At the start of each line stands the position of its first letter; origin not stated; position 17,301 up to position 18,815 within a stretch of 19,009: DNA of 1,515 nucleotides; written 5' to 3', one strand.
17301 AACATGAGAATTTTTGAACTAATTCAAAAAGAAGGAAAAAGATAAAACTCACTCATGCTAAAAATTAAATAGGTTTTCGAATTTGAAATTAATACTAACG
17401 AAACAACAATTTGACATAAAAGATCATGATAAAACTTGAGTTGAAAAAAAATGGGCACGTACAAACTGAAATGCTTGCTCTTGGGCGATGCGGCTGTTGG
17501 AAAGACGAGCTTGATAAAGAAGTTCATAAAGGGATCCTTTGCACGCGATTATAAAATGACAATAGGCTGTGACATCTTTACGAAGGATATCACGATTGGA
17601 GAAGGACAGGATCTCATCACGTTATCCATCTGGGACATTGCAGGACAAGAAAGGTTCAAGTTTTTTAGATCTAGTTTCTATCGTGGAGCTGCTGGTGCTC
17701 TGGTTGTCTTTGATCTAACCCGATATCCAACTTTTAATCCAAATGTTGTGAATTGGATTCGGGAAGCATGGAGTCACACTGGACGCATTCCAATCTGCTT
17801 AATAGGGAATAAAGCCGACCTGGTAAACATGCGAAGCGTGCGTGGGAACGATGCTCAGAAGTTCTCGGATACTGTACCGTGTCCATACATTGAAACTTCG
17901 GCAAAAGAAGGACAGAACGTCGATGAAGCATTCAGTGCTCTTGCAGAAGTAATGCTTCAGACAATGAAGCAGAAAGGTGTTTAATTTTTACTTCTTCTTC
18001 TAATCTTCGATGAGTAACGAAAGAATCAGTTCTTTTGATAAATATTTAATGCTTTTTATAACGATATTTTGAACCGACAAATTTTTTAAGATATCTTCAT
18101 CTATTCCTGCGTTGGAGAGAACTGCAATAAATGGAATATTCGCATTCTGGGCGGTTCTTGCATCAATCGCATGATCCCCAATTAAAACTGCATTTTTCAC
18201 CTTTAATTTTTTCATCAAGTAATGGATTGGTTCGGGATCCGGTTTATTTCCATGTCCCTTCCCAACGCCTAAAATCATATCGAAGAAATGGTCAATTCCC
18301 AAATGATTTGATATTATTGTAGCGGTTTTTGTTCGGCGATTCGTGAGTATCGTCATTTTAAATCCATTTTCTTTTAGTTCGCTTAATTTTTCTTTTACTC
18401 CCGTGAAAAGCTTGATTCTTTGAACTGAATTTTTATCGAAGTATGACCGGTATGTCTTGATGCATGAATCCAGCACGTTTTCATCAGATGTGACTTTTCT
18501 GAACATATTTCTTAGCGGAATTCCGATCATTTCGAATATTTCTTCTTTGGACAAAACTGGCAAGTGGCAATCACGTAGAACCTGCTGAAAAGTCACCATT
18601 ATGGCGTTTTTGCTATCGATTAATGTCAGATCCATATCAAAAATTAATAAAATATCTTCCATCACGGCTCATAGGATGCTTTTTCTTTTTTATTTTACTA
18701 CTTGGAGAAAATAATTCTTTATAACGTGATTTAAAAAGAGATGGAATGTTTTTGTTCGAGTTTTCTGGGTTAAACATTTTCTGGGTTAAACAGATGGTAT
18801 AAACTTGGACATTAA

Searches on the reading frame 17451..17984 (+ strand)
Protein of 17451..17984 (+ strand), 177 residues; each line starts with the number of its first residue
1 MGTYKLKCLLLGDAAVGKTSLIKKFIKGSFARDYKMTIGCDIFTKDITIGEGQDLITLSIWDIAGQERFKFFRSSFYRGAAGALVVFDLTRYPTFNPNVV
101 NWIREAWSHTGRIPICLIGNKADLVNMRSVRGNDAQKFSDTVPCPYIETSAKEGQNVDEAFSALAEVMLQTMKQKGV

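Call 5: search_protein_families(library=pfam, proteins=[window:17451-17984:+], max_evalue=0.01)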
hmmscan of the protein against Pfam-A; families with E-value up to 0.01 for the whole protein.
window:17451-17984:+ (177 aa): 8 families
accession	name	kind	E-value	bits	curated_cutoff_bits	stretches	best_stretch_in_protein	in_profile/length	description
PF00071.28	Ras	-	2.2e-48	164.3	21.6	1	7-168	1-160/162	Ras family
PF08477.19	Roc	-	3.9e-31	108.2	27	1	7-123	1-119/119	Ras of Complex, Roc, domain of DAPkinase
PF00025.27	Arf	-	2.1e-08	34.3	22.3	1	5-166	14-172/174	ADP-ribosylation factor family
PF04670.18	Gtr1_RagA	-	0.00016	21.6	22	1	7-126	1-125/232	Gtr1/RagA G protein conserved region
PF03193.22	RsgA_GTPase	-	0.00059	20.1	30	0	85-171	28-111/174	RsgA GTPase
PF00009.33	GTP_EFTU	-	0.00069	19.7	26.5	1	55-167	68-185/188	Elongation factor Tu GTP binding domain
PF03029.23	ATP_bind_1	-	0.0025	18.1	27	0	51-171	88-206/240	Conserved hypothetical ATP binding protein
PF01926.29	MMR_HSR1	-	0.0042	17.6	21.9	0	8-90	2-85/113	50S ribosome-binding GTPase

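Call 50: search_solved_structures(query=window:17451-17981:+, max_evalue=1e-35)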
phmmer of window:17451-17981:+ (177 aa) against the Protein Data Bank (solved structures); distinct sequences matched with E-value up to 1e-35: 2.
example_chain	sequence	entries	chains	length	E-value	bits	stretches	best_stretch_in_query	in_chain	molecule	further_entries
7ezb_A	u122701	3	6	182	2.4e-38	134.9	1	3-173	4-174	Thorarchaeota Rab | Chains: A,B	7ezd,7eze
5xr4_A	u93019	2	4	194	5.6e-36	127.2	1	3-164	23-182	Ras-related protein RABA1a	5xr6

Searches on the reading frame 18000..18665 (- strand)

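Call 5: search_protein_families(library=pfam, proteins=[window:18000-18665:-], max_evalue=0.01)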
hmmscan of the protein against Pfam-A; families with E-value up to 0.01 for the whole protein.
window:18000-18665:- (221 aa): 7 families
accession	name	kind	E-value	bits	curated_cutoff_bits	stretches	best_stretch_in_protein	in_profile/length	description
PF13419.12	HAD_2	-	2.5e-42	145.4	23.8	1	7-182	1-178/178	Haloacid dehalogenase-like hydrolase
PF00702.32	Hydrolase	-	5.4e-19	69.8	26.4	1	7-176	4-191/191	haloacid dehalogenase-like hydrolase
PF13242.12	Hydrolase_like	-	6.2e-06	26.5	22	1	140-205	3-71/75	HAD-hyrolase-like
PF12710.13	HAD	-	0.00014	22.8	27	1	8-168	2-184/189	haloacid dehalogenase-like hydrolase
PF08645.17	PNK3P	-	0.00026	21.2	22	0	66-115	8-59/161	Polynucleotide kinase 3 phosphatase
PF13344.12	Hydrolase_6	-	0.0029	18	27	0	85-121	14-50/101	Haloacid dehalogenase-like hydrolase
PF08282.18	Hydrolase_3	-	0.0088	16.2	20.9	0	91-127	21-57/255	haloacid dehalogenase-like hydrolase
